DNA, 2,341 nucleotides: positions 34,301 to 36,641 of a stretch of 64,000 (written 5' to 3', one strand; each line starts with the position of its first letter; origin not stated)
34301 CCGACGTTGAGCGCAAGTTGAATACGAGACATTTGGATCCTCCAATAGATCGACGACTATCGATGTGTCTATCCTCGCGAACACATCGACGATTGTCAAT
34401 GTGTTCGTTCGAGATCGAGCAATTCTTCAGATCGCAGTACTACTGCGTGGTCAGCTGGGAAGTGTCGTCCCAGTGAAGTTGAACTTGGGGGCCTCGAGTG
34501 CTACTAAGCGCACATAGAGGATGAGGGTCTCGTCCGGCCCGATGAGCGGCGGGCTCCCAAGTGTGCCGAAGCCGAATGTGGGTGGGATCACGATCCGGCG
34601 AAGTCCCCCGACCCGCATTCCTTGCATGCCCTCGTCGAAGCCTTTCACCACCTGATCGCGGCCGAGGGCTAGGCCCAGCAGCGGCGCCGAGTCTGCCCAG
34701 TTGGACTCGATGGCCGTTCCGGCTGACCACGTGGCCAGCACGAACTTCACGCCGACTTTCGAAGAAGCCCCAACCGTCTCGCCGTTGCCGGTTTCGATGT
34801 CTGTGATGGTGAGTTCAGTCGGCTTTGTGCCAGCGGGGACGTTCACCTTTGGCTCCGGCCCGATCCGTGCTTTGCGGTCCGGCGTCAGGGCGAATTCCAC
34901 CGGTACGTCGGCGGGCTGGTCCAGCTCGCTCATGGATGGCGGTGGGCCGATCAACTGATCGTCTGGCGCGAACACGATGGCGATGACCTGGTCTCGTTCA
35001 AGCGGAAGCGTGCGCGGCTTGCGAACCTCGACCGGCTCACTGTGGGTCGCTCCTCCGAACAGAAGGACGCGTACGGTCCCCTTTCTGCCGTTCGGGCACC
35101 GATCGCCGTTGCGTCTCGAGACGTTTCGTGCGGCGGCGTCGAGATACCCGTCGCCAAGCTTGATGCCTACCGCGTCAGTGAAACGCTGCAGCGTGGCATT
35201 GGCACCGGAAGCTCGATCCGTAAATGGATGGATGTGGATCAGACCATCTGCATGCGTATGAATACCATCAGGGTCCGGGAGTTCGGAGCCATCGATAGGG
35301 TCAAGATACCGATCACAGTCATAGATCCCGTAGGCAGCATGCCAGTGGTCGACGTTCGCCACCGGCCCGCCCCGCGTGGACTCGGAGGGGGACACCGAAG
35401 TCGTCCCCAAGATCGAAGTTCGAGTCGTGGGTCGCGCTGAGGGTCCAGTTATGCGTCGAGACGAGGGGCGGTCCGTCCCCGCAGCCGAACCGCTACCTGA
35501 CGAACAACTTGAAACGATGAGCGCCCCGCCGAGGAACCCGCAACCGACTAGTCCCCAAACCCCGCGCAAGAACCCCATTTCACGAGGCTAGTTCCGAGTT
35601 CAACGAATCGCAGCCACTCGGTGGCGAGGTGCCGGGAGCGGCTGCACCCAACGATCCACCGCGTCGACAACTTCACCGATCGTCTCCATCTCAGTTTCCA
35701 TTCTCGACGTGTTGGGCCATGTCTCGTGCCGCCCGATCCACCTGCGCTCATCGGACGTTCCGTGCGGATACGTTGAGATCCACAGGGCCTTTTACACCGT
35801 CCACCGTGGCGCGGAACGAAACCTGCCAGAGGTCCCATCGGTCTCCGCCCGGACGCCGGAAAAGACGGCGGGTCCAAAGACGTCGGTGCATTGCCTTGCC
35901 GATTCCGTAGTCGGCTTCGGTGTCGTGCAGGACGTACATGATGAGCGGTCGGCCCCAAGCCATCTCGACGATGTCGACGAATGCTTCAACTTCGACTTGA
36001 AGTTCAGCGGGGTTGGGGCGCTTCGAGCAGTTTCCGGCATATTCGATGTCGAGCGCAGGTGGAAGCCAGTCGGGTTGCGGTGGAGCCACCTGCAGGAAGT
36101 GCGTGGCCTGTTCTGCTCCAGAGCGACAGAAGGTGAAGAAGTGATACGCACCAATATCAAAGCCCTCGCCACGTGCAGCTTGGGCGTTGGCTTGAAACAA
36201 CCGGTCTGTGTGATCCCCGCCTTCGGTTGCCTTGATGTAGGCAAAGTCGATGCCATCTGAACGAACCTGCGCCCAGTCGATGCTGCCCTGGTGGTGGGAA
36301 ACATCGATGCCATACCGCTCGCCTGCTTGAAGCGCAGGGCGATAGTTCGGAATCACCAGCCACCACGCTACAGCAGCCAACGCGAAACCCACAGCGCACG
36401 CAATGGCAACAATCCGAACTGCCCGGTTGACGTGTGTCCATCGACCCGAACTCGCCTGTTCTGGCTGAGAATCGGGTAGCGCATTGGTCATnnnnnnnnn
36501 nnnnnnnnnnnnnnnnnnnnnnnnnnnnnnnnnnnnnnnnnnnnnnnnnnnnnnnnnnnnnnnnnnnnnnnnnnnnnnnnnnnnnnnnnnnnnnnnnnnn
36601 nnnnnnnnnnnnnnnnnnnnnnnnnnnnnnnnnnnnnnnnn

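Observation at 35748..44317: Seven-gene, translationally coupled operon linking an aaRS-like amino-acid:carrier-protein ligase cassette to GH2, double alpha/beta-hydrolase and GH25 muramidase genes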

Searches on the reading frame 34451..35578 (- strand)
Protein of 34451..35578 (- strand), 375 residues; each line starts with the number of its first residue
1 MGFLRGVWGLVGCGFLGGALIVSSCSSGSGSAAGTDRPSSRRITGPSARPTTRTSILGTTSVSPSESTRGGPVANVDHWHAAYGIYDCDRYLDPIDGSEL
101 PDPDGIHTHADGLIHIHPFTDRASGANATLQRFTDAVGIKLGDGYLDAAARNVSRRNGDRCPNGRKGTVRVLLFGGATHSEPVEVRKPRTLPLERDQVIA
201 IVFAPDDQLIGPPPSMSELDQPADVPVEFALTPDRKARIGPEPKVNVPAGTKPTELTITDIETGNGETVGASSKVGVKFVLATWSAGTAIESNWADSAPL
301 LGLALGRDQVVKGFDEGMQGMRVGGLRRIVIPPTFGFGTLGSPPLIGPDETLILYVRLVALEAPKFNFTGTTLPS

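Call 4: search_protein_families(library=pfam, proteins=[window:34451-35578:-], max_evalue=0.01)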
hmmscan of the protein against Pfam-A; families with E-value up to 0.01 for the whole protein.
window:34451-35578:- (375 aa): 1 family
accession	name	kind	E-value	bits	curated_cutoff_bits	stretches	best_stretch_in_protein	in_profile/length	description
PF00254.34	FKBP_C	-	1.8e-15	57.5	21.1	1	269-358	5-93/94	FKBP-type peptidyl-prolyl cis-trans isomerase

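Call 5: search_protein_families(library=ncbifam, proteins=[window:34451-35578:-], max_evalue=0.01)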
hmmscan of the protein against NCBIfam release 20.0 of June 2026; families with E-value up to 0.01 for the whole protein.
window:34451-35578:- (375 aa): 2 families
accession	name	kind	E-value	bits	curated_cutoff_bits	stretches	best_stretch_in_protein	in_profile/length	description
NF008150.0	PRK10902.1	equivalog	4.4e-07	29.6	215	1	262-363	154-250/271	FKBP-type peptidyl-prolyl cis-trans isomerase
NF053689.1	BamJ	equivalog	0.00022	21.6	100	1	287-357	111-183/184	BamJ family beta-barrel-assembly machinery protein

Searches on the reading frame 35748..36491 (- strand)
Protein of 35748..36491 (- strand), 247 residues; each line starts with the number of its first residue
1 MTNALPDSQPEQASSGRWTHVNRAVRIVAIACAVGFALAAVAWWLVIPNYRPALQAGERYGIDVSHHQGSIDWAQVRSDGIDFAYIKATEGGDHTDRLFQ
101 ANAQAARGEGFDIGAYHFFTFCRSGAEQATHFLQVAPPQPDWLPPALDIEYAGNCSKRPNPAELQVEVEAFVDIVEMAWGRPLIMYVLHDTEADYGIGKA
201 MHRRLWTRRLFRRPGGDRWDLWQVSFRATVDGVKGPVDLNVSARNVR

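Call 4: search_protein_families(library=pfam, proteins=[window:35748-36491:-], max_evalue=0.01)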
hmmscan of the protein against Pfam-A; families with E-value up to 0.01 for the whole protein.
window:35748-36491:- (247 aa): 1 family
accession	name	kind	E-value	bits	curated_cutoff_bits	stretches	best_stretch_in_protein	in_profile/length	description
PF01183.26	Glyco_hydro_25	-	2e-33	116.7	27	1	62-232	1-179/180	Glycosyl hydrolases family 25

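Call 5: search_protein_families(library=ncbifam, proteins=[window:35748-36491:-], max_evalue=0.01)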
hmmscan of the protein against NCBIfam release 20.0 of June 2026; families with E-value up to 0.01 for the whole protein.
window:35748-36491:- (247 aa): 0 families
